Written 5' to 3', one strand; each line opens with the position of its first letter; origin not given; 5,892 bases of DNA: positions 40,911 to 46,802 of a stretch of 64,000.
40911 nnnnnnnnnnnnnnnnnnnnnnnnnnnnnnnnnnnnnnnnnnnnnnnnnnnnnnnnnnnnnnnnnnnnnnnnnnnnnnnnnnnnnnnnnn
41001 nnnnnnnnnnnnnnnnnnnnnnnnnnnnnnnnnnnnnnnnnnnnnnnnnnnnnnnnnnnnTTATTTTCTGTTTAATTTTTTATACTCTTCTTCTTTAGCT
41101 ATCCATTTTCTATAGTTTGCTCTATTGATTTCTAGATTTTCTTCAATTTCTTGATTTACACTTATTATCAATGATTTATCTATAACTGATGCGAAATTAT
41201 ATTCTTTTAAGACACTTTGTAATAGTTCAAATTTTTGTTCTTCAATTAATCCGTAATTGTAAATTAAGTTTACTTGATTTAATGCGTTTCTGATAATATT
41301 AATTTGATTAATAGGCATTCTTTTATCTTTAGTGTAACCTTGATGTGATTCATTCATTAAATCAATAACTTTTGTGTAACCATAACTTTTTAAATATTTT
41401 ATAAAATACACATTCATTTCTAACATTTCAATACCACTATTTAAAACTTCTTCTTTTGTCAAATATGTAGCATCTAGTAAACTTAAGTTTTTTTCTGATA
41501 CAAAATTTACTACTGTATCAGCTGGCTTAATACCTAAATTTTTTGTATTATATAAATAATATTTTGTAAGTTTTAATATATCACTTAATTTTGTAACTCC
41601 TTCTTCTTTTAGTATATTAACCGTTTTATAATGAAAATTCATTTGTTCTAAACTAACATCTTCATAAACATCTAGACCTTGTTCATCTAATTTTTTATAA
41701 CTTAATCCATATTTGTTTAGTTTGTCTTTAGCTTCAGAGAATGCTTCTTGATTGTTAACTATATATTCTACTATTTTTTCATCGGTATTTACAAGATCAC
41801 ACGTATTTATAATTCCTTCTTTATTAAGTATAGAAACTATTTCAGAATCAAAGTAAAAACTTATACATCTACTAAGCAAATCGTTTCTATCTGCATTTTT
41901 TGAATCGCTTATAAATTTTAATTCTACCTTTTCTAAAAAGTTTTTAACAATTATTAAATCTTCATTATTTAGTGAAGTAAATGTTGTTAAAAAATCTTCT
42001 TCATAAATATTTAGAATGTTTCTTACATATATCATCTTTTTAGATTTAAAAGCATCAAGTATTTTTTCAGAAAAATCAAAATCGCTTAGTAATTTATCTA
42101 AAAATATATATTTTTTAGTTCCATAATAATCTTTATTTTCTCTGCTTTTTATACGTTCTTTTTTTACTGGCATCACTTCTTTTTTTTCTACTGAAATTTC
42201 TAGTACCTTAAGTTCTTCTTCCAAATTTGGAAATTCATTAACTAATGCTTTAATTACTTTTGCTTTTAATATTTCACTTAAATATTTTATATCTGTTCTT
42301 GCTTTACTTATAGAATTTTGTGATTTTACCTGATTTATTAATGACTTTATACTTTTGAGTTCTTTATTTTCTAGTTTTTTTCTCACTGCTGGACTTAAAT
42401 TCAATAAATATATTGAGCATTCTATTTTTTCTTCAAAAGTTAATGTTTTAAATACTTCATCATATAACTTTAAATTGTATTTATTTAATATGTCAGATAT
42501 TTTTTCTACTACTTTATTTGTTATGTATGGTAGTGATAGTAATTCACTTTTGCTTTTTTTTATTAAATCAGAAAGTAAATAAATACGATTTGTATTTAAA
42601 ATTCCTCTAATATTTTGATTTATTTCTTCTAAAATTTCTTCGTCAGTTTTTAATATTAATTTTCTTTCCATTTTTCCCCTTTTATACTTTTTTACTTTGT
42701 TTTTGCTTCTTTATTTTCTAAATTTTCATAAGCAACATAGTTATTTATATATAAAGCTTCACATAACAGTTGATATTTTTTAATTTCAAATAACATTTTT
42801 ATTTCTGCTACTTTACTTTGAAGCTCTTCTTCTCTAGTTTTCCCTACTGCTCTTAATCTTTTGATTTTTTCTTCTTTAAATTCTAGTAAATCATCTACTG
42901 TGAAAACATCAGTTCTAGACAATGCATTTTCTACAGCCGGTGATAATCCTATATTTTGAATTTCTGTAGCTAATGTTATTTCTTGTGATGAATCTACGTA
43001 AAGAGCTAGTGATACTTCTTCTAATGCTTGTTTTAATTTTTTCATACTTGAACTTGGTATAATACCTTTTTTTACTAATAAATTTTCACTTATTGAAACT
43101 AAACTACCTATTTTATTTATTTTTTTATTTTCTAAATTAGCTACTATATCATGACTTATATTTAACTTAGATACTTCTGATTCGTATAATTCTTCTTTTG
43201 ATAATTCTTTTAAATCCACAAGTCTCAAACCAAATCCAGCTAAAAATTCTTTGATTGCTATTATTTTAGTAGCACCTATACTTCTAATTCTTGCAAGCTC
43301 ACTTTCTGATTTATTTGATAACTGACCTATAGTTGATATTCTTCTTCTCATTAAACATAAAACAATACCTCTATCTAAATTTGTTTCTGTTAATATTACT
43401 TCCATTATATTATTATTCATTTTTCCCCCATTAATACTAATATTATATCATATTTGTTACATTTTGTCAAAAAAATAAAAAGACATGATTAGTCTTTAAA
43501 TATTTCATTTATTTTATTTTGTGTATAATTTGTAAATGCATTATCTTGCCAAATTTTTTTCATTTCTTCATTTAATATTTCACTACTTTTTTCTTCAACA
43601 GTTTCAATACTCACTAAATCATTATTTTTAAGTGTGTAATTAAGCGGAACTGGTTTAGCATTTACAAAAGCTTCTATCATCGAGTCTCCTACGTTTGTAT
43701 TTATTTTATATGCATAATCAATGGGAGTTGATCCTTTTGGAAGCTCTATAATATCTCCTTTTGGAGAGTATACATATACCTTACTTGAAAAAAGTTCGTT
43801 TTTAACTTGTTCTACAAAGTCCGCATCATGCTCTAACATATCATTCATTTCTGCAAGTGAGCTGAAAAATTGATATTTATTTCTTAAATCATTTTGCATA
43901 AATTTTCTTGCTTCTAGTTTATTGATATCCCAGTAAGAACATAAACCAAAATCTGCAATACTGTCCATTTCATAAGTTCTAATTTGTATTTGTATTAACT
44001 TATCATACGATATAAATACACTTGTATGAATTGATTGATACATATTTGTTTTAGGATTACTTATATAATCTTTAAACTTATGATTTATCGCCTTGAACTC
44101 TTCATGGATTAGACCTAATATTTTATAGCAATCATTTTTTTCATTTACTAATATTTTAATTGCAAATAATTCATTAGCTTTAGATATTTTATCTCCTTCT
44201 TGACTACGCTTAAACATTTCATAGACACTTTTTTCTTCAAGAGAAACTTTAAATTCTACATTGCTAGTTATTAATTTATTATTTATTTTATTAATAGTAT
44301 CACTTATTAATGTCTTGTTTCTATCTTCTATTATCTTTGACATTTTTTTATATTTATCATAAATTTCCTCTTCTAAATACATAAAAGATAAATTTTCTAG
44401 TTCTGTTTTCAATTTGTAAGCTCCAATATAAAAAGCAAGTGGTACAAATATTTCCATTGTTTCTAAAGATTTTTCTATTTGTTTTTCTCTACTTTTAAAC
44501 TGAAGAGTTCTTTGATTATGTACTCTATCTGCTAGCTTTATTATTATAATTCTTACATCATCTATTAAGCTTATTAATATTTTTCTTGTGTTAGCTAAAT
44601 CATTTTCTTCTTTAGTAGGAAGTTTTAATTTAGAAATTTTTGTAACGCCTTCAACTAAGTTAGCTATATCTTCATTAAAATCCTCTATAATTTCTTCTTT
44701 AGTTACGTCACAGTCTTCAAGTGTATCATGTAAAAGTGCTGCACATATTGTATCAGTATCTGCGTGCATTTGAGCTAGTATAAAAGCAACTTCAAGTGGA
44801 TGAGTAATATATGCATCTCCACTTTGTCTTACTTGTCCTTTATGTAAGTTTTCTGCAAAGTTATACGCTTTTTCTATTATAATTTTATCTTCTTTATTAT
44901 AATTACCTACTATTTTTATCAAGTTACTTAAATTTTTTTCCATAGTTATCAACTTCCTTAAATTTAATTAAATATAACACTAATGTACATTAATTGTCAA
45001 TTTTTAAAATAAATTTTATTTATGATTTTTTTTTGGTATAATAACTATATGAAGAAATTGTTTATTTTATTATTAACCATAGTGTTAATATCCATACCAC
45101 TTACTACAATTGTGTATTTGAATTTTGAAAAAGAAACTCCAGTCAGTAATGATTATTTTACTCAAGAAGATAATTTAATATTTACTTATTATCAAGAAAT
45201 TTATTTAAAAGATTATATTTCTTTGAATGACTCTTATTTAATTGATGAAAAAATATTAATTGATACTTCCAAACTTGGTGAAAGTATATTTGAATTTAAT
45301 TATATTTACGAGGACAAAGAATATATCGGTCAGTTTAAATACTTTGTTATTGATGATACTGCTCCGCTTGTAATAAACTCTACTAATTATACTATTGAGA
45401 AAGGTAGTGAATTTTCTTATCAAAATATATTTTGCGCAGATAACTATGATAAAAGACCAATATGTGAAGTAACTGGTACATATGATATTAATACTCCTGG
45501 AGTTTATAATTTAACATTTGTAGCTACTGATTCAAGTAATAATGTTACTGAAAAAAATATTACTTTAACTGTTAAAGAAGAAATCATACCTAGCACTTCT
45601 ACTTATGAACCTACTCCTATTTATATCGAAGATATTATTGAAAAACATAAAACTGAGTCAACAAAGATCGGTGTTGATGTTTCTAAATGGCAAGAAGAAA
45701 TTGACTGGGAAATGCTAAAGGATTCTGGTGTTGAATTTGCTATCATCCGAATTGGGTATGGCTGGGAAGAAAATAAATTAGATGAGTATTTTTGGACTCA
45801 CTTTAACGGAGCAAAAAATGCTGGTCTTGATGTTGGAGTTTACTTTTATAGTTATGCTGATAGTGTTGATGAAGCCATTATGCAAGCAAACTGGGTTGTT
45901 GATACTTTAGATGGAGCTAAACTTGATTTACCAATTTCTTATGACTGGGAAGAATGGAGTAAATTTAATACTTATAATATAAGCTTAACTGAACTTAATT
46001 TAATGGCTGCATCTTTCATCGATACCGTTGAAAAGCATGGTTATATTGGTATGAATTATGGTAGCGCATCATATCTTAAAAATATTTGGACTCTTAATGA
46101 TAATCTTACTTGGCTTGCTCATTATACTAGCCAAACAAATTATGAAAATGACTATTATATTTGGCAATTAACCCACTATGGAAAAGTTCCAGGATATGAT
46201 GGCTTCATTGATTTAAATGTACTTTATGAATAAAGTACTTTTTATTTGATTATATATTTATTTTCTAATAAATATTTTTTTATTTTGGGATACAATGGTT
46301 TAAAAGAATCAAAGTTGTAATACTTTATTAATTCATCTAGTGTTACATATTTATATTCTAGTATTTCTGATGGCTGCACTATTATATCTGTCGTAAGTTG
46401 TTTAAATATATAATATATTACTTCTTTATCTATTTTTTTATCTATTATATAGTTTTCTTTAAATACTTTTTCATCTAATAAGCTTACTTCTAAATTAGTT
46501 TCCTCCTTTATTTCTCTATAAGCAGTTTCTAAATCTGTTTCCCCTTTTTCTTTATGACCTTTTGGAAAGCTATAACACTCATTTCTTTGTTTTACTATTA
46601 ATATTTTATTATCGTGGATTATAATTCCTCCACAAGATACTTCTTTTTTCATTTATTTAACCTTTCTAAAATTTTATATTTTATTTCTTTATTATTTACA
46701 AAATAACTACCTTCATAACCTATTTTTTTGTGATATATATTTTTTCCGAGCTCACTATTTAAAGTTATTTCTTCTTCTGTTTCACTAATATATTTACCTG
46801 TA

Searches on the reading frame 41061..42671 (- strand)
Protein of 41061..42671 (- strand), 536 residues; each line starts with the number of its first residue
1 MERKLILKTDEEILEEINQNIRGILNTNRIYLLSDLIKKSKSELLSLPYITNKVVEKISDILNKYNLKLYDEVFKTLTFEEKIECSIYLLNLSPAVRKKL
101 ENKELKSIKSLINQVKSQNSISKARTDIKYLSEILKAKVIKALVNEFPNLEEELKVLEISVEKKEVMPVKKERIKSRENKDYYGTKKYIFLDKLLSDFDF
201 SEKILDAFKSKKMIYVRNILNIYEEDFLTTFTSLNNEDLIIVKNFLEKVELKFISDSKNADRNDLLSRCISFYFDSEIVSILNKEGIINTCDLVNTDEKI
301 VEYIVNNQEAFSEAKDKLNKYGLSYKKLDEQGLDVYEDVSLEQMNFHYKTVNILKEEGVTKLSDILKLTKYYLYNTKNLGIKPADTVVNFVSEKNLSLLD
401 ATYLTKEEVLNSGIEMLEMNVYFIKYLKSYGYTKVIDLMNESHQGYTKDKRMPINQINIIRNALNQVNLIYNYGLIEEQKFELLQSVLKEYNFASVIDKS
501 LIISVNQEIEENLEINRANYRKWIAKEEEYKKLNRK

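Call 4: search_protein_families(library=pfam, proteins=[window:41061-42671:-], max_evalue=0.01)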
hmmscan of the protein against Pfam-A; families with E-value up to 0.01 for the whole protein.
window:41061-42671:- (536 aa): 2 families
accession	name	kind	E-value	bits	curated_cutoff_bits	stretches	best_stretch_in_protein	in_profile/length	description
PF03118.21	RNA_pol_A_CTD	-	3e-10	40.1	23.8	1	337-389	11-63/67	Bacterial RNA polymerase, alpha chain C terminal domain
PF22993.4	SAM_EPH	-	0.0046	17.1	27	0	25-52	23-50/60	Ephrin receptor 1 SAM domain-like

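Call 40: search_protein_families(library=padloc, proteins=[window:41061-42671:-], max_evalue=0.01)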
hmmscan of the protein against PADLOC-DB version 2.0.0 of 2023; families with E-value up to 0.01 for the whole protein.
window:41061-42671:- (536 aa): 0 families

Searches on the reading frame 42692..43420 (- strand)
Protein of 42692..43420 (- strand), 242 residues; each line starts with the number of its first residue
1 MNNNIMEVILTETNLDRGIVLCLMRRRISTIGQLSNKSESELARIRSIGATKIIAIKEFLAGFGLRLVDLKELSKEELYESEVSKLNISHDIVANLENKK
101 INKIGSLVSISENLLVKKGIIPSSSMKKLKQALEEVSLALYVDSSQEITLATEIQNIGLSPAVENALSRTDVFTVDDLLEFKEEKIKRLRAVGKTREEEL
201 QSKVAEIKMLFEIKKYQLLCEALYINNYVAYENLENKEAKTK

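Call 35: search_protein_families(library=pfam, proteins=[window:42692-43420:-], max_evalue=0.001)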
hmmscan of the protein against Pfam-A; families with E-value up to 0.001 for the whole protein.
window:42692-43420:- (242 aa): 1 family
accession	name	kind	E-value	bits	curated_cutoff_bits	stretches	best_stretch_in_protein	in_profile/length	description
PF03118.21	RNA_pol_A_CTD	-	2.9e-15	56.2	23.8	2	146-206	7-67/67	Bacterial RNA polymerase, alpha chain C terminal domain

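Call 40: search_protein_families(library=padloc, proteins=[window:42692-43420:-], max_evalue=0.01)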
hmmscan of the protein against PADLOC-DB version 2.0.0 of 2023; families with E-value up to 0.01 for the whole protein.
window:42692-43420:- (242 aa): 1 family
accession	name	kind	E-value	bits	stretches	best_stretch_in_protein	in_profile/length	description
PDLC02512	PglW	-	1.7e-11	40.8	1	143-211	796-864/1403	PglW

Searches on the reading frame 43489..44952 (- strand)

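Call 35: search_protein_families(library=pfam, proteins=[window:43489-44952:-], max_evalue=0.001)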
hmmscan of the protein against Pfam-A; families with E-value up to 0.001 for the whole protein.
window:43489-44952:- (487 aa): 4 families
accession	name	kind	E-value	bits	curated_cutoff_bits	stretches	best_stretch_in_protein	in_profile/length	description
PF13328.12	HD_4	-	2.3e-40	138.3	27.2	1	29-173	1-150/156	HD domain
PF04607.23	RelA_SpoT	-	5.3e-24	85.1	27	1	241-341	4-106/113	Region found in RelA / SpoT proteins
PF02824.27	TGS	-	1e-18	67.5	22.2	1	392-449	1-58/60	TGS domain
PF01966.28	HD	-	5.1e-11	43.3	22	1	48-146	1-115/116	HD domain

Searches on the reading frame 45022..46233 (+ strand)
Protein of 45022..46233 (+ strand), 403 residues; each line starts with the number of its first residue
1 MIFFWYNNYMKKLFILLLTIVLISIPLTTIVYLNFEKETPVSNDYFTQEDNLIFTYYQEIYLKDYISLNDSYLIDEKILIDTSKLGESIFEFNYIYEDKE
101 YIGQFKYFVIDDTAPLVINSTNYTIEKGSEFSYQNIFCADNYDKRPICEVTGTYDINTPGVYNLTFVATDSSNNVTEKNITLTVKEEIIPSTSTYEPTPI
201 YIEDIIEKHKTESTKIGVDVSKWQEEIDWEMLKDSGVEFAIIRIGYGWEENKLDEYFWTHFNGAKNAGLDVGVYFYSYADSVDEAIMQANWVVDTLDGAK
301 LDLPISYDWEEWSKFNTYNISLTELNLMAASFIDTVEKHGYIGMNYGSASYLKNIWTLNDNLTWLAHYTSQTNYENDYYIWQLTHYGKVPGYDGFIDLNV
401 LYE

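Call 35: search_protein_families(library=pfam, proteins=[window:45022-46233:+], max_evalue=0.001)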
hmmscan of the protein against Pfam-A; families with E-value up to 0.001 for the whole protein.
window:45022-46233:+ (403 aa): 3 families
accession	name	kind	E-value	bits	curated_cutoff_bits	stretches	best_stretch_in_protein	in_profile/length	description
PF01183.26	Glyco_hydro_25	-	3.6e-25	89.8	27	1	218-391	1-179/180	Glycosyl hydrolases family 25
PF16403.11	Bact_surface_Ig-like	-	1.6e-06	28.5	27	1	122-181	8-68/71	Bacterial surface protein, Ig-like domain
PF05345.18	He_PIG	-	0.00019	22.2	24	1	149-184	60-95/96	Putative Ig domain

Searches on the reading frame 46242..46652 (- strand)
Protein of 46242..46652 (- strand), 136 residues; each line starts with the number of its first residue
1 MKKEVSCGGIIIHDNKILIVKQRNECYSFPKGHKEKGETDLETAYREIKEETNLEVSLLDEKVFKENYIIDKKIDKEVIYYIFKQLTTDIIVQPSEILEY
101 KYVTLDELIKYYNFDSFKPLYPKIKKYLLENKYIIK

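Call 35: search_protein_families(library=pfam, proteins=[window:46242-46652:-], max_evalue=0.001)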
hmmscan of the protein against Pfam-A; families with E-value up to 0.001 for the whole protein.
window:46242-46652:- (136 aa): 1 family
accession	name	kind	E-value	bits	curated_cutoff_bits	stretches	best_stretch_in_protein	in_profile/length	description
PF00293.34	NUDIX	-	1.3e-16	61.2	21.1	1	9-112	7-123/134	NUDIX domain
